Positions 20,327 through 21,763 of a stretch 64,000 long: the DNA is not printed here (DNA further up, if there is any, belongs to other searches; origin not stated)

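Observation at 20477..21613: Unusual fusion of an HxGH nucleotidyltransferase with a GHMP-type sugar kinase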

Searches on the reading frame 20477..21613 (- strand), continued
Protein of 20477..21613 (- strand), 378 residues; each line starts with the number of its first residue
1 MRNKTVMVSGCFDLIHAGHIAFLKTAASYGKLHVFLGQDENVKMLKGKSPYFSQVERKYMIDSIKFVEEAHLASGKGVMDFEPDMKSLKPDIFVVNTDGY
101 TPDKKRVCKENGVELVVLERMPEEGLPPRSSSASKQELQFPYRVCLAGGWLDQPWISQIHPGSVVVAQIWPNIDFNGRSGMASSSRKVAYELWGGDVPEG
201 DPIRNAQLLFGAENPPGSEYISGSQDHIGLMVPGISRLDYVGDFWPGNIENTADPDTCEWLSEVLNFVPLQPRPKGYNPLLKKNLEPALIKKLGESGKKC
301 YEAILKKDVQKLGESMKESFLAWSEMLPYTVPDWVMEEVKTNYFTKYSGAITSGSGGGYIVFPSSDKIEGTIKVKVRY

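Call 87: search_protein_families(library=pfam, proteins=[L003:4908-6515:+, L004:2505-3581:+, L011:2789-5314:+, L008:6335-7723:+, L081:11165-12820:+, L010:8933-10048:+, L010:10044-11552:+, L010:12063-13097:+, L010:13144-14199:+, L010:1884-3395:+], max_evalue=0.001)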
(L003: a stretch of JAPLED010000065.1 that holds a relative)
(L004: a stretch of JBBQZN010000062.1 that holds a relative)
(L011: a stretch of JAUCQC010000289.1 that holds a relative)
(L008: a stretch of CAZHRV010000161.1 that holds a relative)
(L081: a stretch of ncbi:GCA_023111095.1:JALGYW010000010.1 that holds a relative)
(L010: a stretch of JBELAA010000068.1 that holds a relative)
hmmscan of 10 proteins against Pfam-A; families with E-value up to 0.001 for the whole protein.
L003:4908-6515:+ (536 aa): 4 families
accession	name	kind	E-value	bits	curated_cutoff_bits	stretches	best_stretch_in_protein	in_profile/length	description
PF00005.33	ABC_tran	-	1.2e-30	107.3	25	2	18-184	2-137/137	ABC transporter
PF12848.13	ABC_tran_Xtn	-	1.4e-18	67.2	25.9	1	223-305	1-81/85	ABC transporter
PF02463.25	SMC_N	-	9.8e-07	28.9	40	0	279-508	114-212/220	RecF/RecN/SMC N terminal domain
PF13304.12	AAA_21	-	0.00016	22.3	27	0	30-48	2-20/304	AAA domain, putative AbiEii toxin, Type IV TA system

L004:2505-3581:+ (359 aa): 1 family
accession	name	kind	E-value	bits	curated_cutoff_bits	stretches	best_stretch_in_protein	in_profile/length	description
PF04909.20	Amidohydro_2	-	8.7e-11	42.5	26.4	1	150-356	125-289/289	Amidohydrolase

L011:2789-5314:+ (842 aa): 4 families
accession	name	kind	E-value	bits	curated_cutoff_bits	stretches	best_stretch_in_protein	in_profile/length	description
PF22124.2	Glyco_hydro_95_cat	-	7.7e-178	592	27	1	306-715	2-408/408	Glycosyl hydrolase family 95 catalytic domain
PF14498.12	Glyco_hyd_65N_2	-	2.5e-69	234.3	27.7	1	46-280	1-231/234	Glycosyl hydrolase family 65, N-terminal domain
PF21307.2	Glyco_hydro_95_C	-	2.5e-19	70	27.6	1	717-780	1-63/94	Glycoside hydrolase family 95, C-terminal domain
PF03636.21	Glyco_hydro_65N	-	0.00093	19.4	26.6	0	148-195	86-141/233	Glycosyl hydrolase family 65, N-terminal domain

L008:6335-7723:+ (463 aa): 2 families
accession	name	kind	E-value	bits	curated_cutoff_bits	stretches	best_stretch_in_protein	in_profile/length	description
PF16499.11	Melibiase_2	-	4.5e-23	82.4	23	2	196-375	103-283/284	Alpha galactosidase A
PF17801.7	Melibiase_C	-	3.8e-13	49.8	22.9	1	387-462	2-71/71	Alpha galactosidase C-terminal beta sandwich domain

L081:11165-12820:+ (551 aa): 0 families

L010:8933-10048:+ (372 aa): 1 family
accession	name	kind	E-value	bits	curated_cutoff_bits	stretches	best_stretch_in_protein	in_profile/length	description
PF02606.20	LpxK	-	1.1e-79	268.4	27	1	30-349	9-317/328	Tetraacyldisaccharide-1-P 4'-kinase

L010:10044-11552:+ (503 aa): 3 families
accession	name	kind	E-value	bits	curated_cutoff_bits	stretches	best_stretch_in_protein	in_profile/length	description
PF00294.29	PfkB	-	8.2e-38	130.9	25.8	1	16-319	3-297/302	pfkB family carbohydrate kinase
PF01467.32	CTP_transf_like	-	1.3e-14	54.9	21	1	362-455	1-92/133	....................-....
PF08543.17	Phos_pyr_kin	-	7.8e-08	32.4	27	1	190-303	102-223/246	Phosphomethylpyrimidine kinase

L010:12063-13097:+ (345 aa): 4 families
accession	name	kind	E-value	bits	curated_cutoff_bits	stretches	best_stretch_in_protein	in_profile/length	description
PF00702.32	Hydrolase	-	4.2e-11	44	26.4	1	27-151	92-191/191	haloacid dehalogenase-like hydrolase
PF13242.12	Hydrolase_like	-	8.5e-11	42.1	22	1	112-180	2-72/75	HAD-hyrolase-like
PF13419.12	HAD_2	-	1.4e-10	42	23.8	1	110-156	131-177/178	Haloacid dehalogenase-like hydrolase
PF08645.17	PNK3P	-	1.5e-10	41.5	22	1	10-139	2-125/161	Polynucleotide kinase 3 phosphatase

L010:13144-14199:+ (352 aa): 1 family
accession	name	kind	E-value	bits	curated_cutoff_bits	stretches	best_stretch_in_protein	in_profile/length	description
PF01075.23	Glyco_transf_9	-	2.1e-33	116.1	22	1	71-319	5-243/247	Glycosyltransferase family 9 (heptosyltransferase)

L010:1884-3395:+ (504 aa): 1 family
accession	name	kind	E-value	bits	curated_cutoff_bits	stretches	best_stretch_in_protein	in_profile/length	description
PF06739.17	SBBP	-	1.4e-32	111.8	20.5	5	203-232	2-30/38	Beta-propeller repeat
